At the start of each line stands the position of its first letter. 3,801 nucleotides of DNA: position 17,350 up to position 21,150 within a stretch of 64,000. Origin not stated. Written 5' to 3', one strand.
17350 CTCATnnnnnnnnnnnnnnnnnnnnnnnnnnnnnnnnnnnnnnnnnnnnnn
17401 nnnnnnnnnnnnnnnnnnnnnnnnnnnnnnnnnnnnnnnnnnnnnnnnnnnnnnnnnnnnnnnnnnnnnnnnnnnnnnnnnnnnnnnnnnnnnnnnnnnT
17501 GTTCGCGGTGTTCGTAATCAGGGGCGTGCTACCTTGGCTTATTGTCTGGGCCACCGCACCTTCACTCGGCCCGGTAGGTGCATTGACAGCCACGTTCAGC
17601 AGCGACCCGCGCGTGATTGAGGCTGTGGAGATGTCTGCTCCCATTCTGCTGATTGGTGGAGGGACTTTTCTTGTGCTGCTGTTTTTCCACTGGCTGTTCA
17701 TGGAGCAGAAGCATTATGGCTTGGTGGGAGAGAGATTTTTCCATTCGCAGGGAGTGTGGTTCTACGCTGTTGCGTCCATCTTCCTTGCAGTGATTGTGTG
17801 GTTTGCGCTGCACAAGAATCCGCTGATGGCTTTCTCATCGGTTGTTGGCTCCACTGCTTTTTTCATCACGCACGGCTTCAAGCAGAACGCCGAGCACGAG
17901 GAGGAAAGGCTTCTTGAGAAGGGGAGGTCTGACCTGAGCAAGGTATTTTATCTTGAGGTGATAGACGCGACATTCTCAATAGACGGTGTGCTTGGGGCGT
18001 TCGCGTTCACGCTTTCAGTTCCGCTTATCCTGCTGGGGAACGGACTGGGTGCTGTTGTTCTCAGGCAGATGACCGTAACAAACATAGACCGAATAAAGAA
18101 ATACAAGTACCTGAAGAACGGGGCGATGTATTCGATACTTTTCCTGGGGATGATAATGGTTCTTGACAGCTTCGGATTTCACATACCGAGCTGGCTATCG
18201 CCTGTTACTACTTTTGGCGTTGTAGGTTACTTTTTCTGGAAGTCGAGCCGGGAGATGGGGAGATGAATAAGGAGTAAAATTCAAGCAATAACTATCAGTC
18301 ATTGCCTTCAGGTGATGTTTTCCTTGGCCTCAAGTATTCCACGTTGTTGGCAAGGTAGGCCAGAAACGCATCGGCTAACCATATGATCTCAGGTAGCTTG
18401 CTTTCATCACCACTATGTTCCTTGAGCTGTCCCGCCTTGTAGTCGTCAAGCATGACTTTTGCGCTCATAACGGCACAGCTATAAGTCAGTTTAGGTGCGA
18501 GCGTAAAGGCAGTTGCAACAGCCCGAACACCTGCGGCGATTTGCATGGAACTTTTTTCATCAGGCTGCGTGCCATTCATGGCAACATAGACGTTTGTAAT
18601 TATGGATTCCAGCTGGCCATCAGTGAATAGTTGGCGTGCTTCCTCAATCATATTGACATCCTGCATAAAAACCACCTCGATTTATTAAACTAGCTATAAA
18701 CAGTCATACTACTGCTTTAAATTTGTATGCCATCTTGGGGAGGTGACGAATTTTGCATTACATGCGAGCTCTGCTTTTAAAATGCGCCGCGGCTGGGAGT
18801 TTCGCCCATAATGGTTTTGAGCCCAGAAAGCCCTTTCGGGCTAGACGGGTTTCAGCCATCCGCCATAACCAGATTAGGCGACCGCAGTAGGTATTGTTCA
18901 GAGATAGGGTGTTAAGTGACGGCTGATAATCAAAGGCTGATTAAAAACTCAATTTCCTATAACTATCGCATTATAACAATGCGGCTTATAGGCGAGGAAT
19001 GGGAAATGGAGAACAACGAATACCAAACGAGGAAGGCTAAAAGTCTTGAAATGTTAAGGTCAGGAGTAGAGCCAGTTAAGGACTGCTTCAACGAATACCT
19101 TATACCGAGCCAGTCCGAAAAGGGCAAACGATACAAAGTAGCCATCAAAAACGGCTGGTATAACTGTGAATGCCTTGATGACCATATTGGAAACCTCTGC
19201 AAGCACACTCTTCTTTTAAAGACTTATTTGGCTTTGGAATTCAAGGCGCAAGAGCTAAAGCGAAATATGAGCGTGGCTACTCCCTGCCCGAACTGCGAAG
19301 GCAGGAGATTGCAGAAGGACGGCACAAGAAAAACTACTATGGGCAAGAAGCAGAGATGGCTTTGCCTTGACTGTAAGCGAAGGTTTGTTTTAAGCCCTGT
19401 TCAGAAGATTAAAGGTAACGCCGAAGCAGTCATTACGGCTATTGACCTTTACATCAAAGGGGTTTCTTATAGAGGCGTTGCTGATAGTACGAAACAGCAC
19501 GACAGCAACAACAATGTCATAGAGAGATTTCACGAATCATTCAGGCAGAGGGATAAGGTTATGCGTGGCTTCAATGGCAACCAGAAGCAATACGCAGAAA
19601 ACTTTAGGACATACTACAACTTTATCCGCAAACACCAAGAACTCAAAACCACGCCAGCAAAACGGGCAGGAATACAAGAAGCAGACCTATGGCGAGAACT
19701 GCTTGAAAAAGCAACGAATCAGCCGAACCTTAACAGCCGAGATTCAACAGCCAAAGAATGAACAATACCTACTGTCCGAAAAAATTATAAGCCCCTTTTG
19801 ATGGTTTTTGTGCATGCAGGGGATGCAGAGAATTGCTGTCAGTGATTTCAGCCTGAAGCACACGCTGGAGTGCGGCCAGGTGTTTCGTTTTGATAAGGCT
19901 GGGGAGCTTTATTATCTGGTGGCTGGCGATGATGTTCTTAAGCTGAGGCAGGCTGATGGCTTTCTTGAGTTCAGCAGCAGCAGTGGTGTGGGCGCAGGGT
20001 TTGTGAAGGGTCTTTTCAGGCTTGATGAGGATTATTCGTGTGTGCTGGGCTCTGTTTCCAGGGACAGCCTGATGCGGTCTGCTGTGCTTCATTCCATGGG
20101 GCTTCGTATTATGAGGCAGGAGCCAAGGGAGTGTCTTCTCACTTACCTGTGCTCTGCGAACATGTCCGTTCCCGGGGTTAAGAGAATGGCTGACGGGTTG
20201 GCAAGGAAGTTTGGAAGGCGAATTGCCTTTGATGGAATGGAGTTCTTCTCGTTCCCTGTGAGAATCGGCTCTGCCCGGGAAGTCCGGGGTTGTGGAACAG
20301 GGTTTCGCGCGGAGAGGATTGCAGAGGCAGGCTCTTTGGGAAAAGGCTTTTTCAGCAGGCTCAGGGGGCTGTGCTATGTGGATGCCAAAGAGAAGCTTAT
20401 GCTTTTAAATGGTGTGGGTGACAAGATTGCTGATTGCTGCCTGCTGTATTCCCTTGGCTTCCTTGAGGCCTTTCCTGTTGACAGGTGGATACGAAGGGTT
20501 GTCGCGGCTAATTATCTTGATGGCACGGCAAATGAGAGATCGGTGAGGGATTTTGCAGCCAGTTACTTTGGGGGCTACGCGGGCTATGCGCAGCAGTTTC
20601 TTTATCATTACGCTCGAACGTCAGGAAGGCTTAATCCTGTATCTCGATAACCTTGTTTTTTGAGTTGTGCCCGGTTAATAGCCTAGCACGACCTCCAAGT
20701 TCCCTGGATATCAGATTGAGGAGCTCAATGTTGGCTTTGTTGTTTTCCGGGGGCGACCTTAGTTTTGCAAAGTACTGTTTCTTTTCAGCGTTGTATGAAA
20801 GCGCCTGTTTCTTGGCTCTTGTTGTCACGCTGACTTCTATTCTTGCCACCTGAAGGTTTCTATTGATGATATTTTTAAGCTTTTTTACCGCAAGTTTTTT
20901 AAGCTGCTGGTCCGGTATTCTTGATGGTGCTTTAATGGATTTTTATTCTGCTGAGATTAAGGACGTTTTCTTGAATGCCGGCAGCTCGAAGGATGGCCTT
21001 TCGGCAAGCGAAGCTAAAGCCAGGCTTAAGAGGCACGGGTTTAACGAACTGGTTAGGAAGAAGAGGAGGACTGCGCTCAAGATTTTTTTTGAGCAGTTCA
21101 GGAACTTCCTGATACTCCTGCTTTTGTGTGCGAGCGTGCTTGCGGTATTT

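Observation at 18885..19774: Compact IS-like element with perfect 16-bp TIRs and a SWIM-zinc-finger transposase-like gene inserted just upstream of ogg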

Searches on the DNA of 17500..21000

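Call 18: search_rna_families(source=window, start=17500, end=21000, threshold=evalue, max_evalue=1)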
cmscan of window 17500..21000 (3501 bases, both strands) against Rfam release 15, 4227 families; matches with E-value up to 1: 0.
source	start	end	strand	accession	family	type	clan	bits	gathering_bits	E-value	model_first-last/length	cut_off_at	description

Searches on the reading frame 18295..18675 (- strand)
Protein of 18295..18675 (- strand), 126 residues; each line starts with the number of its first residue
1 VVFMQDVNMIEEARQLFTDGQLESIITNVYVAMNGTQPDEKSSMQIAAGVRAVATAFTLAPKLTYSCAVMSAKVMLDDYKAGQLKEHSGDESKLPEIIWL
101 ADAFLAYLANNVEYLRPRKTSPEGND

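Call 28: search_protein_families(library=pfam, proteins=[window:18295-18675:-], max_evalue=0.01)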
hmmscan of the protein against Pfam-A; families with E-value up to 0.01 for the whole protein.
window:18295-18675:- (126 aa): 0 families
